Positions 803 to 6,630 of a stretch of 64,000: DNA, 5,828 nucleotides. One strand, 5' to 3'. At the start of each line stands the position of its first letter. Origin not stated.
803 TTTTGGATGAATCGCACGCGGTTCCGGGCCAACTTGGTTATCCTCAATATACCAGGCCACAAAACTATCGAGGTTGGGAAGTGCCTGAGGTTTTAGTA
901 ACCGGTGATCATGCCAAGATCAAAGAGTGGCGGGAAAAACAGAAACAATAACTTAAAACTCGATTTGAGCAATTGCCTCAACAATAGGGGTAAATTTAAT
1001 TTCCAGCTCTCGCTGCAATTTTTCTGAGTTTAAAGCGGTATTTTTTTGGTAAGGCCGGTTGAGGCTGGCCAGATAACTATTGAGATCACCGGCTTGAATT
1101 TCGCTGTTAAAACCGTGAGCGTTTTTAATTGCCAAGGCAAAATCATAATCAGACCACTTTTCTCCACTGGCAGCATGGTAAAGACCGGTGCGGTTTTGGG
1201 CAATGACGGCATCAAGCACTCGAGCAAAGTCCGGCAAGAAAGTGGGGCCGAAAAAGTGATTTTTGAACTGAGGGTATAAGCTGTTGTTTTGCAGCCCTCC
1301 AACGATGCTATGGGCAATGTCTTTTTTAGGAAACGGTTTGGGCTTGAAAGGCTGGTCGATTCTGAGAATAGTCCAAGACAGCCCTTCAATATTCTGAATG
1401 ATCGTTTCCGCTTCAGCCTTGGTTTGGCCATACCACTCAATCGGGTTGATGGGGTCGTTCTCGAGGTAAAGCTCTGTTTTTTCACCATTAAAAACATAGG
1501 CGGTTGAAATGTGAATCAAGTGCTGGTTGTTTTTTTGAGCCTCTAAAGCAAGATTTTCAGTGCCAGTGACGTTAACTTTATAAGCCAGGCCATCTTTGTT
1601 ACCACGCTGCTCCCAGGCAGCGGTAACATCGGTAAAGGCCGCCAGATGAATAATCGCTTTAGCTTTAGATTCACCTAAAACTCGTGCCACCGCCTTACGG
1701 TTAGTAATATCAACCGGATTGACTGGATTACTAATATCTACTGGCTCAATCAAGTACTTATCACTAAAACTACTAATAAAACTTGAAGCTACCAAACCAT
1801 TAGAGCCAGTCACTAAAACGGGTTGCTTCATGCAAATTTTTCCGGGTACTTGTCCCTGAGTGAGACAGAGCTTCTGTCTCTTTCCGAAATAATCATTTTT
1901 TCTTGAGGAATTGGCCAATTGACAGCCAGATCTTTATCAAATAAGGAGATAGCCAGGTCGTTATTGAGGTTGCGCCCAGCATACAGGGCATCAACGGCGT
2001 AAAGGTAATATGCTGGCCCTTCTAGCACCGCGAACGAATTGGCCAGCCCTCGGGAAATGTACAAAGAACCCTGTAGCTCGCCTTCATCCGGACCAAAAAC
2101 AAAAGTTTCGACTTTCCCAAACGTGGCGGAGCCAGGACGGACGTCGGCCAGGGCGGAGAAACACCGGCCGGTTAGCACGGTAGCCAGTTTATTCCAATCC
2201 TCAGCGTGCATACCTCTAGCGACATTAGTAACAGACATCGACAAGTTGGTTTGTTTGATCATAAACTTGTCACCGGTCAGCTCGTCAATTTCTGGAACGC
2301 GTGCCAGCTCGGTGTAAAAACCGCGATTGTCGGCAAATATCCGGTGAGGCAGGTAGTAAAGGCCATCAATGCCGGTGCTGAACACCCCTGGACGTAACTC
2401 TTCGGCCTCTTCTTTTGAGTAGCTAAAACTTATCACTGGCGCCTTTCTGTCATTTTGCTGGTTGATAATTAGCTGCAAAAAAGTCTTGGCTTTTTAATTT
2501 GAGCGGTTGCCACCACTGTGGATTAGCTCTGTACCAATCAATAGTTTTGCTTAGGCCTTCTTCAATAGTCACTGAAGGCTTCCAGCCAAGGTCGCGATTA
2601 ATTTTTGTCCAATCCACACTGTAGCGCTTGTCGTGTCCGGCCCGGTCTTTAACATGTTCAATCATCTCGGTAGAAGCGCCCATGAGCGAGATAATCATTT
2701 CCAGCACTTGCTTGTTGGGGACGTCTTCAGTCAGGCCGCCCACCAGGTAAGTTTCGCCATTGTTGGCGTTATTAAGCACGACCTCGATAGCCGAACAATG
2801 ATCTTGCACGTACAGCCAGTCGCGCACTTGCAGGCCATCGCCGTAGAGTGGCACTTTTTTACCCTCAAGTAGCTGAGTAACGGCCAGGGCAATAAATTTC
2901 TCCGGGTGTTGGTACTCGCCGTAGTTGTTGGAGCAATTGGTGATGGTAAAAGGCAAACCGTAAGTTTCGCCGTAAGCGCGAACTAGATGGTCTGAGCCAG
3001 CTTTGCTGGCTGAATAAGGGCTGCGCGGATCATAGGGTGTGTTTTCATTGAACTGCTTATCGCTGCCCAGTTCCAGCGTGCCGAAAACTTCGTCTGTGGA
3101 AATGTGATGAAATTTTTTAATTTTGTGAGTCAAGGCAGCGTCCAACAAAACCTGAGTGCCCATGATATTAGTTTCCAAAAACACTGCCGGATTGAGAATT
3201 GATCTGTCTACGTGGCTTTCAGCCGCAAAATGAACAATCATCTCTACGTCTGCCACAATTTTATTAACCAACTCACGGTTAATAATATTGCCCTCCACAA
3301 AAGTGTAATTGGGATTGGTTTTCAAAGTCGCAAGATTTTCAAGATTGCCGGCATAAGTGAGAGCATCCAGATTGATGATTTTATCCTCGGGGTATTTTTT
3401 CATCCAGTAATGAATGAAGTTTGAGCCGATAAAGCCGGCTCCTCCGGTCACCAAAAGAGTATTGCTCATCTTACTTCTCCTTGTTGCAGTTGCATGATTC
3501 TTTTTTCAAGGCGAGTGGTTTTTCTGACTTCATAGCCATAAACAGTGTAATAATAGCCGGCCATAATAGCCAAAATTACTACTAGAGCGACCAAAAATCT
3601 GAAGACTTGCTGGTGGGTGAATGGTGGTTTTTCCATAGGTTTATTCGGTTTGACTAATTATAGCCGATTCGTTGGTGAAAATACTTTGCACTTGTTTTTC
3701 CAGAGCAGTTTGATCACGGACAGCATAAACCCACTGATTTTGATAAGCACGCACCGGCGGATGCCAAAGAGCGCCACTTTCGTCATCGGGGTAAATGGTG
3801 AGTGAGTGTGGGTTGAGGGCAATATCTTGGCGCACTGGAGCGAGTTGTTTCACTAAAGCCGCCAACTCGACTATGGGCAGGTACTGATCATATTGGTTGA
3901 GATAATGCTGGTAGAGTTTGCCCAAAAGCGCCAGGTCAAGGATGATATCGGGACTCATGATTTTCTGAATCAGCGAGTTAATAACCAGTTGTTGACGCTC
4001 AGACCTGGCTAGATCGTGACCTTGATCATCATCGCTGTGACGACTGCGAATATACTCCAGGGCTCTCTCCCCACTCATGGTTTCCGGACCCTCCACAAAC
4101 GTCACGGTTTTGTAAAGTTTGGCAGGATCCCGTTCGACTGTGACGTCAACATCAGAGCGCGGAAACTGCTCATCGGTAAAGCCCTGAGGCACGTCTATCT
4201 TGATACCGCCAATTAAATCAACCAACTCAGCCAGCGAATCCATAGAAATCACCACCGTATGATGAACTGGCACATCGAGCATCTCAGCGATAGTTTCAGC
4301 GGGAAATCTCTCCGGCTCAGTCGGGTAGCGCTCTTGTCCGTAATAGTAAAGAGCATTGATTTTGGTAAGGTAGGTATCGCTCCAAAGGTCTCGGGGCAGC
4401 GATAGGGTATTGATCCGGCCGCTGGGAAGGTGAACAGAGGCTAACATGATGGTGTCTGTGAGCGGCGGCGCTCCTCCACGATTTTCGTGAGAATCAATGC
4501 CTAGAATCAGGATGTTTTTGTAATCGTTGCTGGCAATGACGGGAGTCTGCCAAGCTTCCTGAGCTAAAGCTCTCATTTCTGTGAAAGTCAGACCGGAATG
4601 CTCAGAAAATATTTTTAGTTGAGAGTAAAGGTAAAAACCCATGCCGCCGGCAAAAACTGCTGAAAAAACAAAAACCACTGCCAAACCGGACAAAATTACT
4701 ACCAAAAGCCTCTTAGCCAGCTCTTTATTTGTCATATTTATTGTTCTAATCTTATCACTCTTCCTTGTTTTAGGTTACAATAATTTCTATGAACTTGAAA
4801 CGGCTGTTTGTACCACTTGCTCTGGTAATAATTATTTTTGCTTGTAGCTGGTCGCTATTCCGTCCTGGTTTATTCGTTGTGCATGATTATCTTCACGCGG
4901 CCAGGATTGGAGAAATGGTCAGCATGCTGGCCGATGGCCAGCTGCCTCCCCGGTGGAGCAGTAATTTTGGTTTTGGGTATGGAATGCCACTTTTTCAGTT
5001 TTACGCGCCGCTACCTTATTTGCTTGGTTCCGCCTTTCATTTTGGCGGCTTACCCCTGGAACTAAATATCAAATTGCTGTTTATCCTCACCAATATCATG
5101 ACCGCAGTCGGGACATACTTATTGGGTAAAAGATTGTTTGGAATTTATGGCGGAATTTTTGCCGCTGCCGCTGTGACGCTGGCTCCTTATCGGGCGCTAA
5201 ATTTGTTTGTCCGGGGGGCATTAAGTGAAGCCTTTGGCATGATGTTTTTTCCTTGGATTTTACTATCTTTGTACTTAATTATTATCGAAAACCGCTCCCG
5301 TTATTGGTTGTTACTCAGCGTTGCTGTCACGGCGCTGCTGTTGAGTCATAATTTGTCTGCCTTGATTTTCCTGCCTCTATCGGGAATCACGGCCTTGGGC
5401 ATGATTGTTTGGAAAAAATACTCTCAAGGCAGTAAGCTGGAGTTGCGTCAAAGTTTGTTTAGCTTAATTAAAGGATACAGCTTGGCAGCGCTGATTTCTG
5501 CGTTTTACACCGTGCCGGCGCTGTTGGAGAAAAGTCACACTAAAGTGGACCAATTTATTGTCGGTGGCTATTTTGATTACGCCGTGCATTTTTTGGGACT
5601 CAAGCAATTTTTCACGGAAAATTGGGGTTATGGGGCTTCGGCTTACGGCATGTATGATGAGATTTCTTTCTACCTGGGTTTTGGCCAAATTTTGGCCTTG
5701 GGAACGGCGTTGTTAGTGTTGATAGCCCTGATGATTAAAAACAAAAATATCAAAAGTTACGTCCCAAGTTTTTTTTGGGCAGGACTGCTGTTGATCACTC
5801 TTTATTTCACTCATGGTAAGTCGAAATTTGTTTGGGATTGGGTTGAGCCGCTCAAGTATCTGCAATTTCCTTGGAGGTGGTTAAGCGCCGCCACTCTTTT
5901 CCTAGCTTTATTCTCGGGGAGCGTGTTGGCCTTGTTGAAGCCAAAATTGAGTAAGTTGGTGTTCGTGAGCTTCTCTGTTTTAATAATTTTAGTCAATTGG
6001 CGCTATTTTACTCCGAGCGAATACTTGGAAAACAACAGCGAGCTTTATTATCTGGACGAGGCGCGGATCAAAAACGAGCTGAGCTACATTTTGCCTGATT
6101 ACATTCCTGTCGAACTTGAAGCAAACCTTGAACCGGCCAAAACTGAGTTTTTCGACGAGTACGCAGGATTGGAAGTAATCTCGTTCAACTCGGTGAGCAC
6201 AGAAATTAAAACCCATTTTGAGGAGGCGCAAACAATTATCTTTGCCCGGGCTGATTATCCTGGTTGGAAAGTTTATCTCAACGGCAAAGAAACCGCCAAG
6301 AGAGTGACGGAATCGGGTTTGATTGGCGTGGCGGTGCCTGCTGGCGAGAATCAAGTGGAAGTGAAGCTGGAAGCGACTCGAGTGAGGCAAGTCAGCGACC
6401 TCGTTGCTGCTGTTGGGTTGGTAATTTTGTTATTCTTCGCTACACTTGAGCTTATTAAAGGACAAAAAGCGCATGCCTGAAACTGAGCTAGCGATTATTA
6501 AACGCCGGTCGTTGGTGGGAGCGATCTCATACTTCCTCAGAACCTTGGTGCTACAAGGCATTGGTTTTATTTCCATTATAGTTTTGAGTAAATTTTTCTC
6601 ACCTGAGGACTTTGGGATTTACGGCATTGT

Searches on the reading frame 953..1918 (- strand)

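Call 5: search_protein_families(library=pfam, proteins=[window:953-1918:-], max_evalue=0.001)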
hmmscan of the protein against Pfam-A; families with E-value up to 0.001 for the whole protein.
window:953-1918:- (321 aa): 6 families
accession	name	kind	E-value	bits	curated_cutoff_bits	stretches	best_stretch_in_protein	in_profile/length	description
PF04321.23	RmlD_sub_bind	-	1.7e-45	155.8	27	1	34-318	3-280/287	RmlD substrate binding domain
PF01370.27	Epimerase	-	4.6e-17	62.7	20.9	1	34-203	1-188/240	NAD dependent epimerase/dehydratase family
PF16363.11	GDP_Man_Dehyd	-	4e-14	53.3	27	1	69-263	59-261/332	GDP-mannose 4,6 dehydratase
PF07993.18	NAD_binding_4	-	2.1e-09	37.4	20.1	1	85-188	88-205/258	Male sterility protein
PF01073.25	3Beta_HSD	-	1.1e-07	31.7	22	1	63-176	47-159/280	3-beta hydroxysteroid dehydrogenase/isomerase family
PF02719.21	Polysacc_synt_2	-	7e-06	25.9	20.2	1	70-178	62-153/293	Polysaccharide biosynthesis protein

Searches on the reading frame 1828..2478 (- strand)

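Call 5: search_protein_families(library=pfam, proteins=[window:1828-2478:-], max_evalue=0.001)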
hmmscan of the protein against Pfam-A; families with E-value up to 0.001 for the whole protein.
window:1828-2478:- (216 aa): 1 family
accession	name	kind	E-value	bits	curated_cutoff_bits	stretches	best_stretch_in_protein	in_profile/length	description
PF00908.23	dTDP_sugar_isom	-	3.4e-30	105.4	27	1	35-208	2-167/168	dTDP-4-dehydrorhamnose 3,5-epimerase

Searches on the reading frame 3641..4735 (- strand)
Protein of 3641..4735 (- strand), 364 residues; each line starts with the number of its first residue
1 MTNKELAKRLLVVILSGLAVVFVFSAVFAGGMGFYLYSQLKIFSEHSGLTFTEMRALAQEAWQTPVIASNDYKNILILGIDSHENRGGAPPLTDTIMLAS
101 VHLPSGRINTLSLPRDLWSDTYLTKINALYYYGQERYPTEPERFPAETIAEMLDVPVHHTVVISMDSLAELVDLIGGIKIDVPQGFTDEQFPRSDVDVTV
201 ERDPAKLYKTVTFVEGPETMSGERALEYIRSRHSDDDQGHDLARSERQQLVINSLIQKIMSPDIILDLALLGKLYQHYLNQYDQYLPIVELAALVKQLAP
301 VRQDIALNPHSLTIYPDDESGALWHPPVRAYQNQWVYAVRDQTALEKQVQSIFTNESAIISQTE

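Call 5: search_protein_families(library=pfam, proteins=[window:3641-4735:-], max_evalue=0.001)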
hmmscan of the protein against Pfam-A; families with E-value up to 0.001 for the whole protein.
window:3641-4735:- (364 aa): 1 family
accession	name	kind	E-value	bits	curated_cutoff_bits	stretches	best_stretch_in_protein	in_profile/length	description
PF03816.19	LytR_cpsA_psr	-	6.9e-29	101.4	24.6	1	93-260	2-149/150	LytR_cpsA_psr family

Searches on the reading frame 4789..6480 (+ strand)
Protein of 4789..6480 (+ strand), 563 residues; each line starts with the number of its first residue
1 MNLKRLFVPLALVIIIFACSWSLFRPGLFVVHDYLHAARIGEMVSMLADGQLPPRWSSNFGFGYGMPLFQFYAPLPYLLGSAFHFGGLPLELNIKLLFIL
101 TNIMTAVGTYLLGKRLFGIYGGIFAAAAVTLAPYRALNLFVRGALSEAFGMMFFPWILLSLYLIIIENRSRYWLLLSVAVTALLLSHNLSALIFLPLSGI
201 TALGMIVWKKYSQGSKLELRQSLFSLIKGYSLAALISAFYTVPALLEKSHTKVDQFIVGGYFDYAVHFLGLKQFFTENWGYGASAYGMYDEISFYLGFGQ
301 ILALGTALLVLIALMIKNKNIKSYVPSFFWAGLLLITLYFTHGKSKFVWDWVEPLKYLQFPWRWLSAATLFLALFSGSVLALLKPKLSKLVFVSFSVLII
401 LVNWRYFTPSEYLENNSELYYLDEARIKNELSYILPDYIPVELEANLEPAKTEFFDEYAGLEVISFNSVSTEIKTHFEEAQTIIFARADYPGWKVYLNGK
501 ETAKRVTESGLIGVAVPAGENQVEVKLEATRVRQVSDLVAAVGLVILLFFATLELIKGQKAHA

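Call 4: search_protein_families(library=pfam, proteins=[window:4789-6480:+], max_evalue=0.01)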
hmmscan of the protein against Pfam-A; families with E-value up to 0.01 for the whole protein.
window:4789-6480:+ (563 aa): 3 families
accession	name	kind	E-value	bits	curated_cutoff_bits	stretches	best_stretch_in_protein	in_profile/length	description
PF10131.15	PTPS_related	-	6.1e-09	35.3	26.4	1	69-413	1-313/621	6-pyruvoyl-tetrahydropterin synthase related domain; membrane protein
PF13231.12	PMT_2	-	2.5e-05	25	26.1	1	91-199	21-127/160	Dolichyl-phosphate-mannose-protein mannosyltransferase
PF09586.16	YfhO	-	2.6e-05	23.3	28.5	1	467-525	764-821/835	Bacterial membrane protein YfhO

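Call 10: search_protein_families(library=ncbifam, proteins=[window:4789-6480:+], max_evalue=0.01)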
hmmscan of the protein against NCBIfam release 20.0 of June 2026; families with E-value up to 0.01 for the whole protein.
window:4789-6480:+ (563 aa): 1 family
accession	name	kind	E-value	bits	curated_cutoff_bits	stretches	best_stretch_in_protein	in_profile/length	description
TIGR04154.1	archaeo_STT3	subfamily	0.0062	14.9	450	0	100-339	104-317/831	oligosaccharyl transferase, archaeosortase A system-associated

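Call 74: search_solved_structures(query=window:4789-6480:+, max_evalue=1)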
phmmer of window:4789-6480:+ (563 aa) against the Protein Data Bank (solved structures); distinct sequences matched with E-value up to 1: 0.
